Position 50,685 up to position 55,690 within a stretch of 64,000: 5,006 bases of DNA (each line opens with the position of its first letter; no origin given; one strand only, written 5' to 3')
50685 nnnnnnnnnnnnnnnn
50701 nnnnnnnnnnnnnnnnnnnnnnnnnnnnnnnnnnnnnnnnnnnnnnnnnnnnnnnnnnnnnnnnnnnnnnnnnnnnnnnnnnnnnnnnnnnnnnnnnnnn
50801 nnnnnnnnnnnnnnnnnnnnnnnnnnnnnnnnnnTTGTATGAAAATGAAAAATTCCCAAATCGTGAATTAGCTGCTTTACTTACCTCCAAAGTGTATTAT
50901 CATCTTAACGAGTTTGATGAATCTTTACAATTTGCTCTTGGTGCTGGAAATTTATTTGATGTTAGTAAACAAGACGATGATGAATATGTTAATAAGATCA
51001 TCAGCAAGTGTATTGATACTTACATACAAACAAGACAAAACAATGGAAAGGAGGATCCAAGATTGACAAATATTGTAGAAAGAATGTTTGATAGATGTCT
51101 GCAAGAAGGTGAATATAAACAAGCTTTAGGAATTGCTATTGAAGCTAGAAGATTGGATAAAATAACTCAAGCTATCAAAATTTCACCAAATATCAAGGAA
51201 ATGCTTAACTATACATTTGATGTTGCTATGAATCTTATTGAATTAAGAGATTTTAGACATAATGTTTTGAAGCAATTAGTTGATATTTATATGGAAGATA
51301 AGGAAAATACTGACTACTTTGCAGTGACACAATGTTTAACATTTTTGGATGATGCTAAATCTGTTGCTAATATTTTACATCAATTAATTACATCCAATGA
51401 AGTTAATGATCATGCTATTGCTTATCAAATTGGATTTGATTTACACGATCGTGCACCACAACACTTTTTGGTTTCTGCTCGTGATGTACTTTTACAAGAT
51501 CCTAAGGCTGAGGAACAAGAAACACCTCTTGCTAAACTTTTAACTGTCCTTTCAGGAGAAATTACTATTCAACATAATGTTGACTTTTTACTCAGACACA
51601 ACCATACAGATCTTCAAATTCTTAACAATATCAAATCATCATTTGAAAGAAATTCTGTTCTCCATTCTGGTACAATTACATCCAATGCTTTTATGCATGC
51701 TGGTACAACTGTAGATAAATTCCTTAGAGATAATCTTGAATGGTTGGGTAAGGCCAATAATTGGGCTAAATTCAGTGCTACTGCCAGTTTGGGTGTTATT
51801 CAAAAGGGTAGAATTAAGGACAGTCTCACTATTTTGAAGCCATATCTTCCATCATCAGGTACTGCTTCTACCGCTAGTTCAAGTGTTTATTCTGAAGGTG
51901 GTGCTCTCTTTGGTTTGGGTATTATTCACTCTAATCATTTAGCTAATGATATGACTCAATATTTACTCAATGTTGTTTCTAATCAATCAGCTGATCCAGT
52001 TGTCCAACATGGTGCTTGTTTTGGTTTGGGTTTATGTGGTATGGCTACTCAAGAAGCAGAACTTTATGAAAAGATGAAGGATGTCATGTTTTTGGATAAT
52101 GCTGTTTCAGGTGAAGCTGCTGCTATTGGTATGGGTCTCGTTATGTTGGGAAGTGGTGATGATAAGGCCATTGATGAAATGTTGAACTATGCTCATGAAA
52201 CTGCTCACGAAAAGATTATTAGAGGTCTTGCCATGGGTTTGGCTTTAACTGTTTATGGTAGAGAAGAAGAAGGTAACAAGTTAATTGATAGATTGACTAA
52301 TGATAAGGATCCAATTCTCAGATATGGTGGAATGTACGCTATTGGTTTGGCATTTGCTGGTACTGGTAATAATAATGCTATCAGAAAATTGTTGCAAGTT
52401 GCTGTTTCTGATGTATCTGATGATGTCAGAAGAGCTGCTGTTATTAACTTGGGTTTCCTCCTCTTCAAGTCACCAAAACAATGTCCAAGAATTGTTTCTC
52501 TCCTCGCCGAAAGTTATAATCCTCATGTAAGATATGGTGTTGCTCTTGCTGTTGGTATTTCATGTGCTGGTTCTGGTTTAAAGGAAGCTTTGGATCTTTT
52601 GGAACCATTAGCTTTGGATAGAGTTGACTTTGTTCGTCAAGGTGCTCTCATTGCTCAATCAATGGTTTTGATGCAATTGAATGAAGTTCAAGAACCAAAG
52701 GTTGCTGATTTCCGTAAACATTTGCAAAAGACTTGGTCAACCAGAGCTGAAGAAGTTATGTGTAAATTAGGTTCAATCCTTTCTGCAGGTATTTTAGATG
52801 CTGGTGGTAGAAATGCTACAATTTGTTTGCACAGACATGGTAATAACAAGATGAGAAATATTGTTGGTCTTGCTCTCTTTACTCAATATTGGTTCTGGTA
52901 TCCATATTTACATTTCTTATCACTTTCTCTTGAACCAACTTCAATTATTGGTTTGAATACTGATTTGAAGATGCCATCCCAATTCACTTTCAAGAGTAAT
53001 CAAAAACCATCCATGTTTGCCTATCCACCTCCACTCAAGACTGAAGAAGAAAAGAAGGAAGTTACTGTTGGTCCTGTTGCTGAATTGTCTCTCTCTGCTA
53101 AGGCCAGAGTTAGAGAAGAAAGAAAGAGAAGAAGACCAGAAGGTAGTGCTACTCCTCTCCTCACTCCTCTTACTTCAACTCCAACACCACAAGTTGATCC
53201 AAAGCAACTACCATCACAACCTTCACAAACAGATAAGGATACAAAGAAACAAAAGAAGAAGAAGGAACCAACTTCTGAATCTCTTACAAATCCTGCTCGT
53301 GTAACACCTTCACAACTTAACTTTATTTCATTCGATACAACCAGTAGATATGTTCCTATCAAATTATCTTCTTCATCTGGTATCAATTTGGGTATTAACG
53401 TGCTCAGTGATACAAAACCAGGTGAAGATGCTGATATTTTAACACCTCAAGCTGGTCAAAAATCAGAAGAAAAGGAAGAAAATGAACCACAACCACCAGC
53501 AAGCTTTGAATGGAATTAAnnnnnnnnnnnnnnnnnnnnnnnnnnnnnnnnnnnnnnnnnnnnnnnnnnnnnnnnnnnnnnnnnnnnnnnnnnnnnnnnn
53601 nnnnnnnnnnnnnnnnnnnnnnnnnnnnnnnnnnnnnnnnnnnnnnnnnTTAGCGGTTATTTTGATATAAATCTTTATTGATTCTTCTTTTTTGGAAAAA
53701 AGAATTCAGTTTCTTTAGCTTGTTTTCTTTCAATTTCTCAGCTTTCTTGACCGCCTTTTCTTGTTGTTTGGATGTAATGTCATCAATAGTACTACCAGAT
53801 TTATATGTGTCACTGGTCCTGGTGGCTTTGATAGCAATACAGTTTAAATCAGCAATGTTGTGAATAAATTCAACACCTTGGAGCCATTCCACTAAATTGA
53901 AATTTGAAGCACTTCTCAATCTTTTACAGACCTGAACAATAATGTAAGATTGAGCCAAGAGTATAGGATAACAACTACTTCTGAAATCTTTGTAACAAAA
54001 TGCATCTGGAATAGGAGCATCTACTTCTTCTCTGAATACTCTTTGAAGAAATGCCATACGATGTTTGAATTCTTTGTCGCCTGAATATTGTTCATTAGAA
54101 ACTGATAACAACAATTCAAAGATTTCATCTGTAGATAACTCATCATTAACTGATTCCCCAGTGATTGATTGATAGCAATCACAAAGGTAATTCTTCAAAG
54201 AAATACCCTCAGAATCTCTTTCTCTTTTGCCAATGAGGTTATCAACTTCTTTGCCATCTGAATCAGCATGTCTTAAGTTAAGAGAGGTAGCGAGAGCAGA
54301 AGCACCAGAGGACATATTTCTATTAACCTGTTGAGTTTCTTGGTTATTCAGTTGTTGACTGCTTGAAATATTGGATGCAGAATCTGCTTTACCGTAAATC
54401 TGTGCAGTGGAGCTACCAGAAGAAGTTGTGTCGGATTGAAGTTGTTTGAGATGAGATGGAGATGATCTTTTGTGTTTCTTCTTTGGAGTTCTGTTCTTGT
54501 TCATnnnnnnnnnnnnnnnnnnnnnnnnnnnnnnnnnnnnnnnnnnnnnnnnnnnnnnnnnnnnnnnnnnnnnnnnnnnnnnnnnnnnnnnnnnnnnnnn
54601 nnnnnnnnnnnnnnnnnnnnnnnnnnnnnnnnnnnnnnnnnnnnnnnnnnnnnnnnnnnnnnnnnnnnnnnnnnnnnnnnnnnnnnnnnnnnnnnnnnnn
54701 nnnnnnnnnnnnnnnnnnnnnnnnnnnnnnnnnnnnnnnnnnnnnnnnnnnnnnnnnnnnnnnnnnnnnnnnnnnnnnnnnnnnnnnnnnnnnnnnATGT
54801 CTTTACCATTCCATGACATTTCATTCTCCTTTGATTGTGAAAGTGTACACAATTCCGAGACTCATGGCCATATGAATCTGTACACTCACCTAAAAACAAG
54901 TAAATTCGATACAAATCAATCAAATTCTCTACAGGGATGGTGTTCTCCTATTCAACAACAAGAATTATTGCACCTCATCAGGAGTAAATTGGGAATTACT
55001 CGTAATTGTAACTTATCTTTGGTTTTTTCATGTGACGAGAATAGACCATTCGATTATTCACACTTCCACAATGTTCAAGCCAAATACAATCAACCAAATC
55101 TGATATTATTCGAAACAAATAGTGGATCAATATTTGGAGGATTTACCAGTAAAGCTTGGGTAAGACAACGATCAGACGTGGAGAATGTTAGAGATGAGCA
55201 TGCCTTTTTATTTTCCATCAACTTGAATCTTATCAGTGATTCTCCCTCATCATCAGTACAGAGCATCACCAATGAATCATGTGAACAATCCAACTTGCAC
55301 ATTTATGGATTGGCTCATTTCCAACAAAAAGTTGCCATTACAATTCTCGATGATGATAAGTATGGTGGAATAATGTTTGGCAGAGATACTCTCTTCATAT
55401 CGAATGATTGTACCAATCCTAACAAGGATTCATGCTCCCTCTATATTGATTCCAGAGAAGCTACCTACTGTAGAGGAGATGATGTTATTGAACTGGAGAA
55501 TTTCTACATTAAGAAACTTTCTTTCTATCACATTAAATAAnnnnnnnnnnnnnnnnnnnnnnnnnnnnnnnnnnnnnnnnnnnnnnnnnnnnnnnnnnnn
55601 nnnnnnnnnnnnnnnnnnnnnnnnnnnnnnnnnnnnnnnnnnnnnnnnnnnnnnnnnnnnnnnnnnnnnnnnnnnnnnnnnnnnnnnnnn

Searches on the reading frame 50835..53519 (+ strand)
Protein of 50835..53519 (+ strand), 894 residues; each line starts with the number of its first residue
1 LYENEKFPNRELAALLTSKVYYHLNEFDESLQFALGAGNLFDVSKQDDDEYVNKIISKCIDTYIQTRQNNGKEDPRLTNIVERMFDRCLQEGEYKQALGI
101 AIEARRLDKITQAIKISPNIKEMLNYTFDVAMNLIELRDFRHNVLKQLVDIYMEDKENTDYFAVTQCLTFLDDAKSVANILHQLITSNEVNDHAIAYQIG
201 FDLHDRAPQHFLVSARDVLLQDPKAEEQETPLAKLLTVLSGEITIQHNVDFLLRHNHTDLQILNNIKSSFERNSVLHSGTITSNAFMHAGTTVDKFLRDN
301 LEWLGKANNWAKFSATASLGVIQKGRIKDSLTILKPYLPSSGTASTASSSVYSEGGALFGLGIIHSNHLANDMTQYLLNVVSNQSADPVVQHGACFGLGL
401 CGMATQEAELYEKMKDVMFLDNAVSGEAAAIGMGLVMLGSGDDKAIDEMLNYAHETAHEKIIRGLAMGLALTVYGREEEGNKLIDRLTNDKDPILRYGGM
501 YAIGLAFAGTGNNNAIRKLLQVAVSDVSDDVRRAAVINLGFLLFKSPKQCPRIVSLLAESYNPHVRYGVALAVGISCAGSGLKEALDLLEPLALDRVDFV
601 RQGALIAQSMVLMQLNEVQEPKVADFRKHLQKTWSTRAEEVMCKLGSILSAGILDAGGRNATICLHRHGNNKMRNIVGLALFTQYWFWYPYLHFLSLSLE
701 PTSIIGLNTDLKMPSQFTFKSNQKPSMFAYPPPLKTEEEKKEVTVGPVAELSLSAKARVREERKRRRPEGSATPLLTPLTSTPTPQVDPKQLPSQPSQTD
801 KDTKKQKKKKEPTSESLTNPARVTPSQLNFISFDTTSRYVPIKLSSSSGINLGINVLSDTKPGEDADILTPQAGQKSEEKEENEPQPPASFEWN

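Call 21: search_protein_families(library=pfam, proteins=[window:50835-53519:+], max_evalue=0.001)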
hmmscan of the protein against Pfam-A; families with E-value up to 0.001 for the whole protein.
window:50835-53519:+ (894 aa): 6 families
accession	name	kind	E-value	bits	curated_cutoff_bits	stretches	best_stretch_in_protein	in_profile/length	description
PF21505.3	RPN2_N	-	1.5e-76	258.1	27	1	1-256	46-296/296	26S proteasome subunit RPN2, N-terminal domain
PF18004.6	RPN2_C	-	2.6e-34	118.8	26.8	1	702-868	1-159/160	26S proteasome regulatory subunit RPN2 C-terminal domain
PF01851.28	PC_rep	-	1.6e-32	110.7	21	3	428-461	1-34/35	Proteasome/cyclosome repeat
PF13646.12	HEAT_2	-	2.5e-19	69.8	27.7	1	516-607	1-86/88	HEAT repeats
PF17781.7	RPN1_RPN2_N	-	5.1e-07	29.9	22.4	1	28-203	84-245/301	RPN1 N-terminal domain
PF13513.12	HEAT_EZ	-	0.00021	22.2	27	0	563-607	1-51/55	HEAT-like repeat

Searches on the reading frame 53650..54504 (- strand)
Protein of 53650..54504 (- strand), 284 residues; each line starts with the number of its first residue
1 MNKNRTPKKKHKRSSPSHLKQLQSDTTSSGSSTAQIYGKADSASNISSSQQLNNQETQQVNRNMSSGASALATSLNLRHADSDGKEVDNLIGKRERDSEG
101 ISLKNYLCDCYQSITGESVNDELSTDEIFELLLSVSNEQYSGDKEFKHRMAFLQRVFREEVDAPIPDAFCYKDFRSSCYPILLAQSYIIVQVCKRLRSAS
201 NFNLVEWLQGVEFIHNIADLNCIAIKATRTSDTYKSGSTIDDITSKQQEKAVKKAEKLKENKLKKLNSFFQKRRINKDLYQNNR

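Call 21: search_protein_families(library=pfam, proteins=[window:53650-54504:-], max_evalue=0.001)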
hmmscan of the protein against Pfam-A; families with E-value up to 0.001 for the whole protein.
window:53650-54504:- (284 aa): 0 families

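Call 71: find_encoding_contigs(protein=window:53650-54504:-, flank=10000, max_places=3)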
Protein window:53650-54504:- (284 aa): no gene with exactly this product is on record in the collection.

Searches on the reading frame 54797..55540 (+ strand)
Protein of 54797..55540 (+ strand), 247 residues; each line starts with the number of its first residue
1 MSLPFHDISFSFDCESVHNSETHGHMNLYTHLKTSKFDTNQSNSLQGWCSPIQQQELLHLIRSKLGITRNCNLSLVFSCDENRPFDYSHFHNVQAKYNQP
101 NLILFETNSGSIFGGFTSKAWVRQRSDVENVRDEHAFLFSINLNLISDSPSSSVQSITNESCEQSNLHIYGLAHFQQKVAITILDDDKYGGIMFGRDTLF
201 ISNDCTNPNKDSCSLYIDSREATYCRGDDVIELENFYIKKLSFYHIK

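Call 21: search_protein_families(library=pfam, proteins=[window:54797-55540:+], max_evalue=0.001)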
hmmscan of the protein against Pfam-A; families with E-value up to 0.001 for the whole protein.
window:54797-55540:+ (247 aa): 1 family
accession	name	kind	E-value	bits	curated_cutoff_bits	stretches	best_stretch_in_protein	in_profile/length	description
PF07534.22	TLD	-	4.9e-10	40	24.5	1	51-219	6-132/170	TLDc domain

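Call 70: find_encoding_contigs(protein=window:54797-55540:+, flank=10000, max_places=3)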
Protein window:54797-55540:+ (247 aa): no gene with exactly this product is on record in the collection.
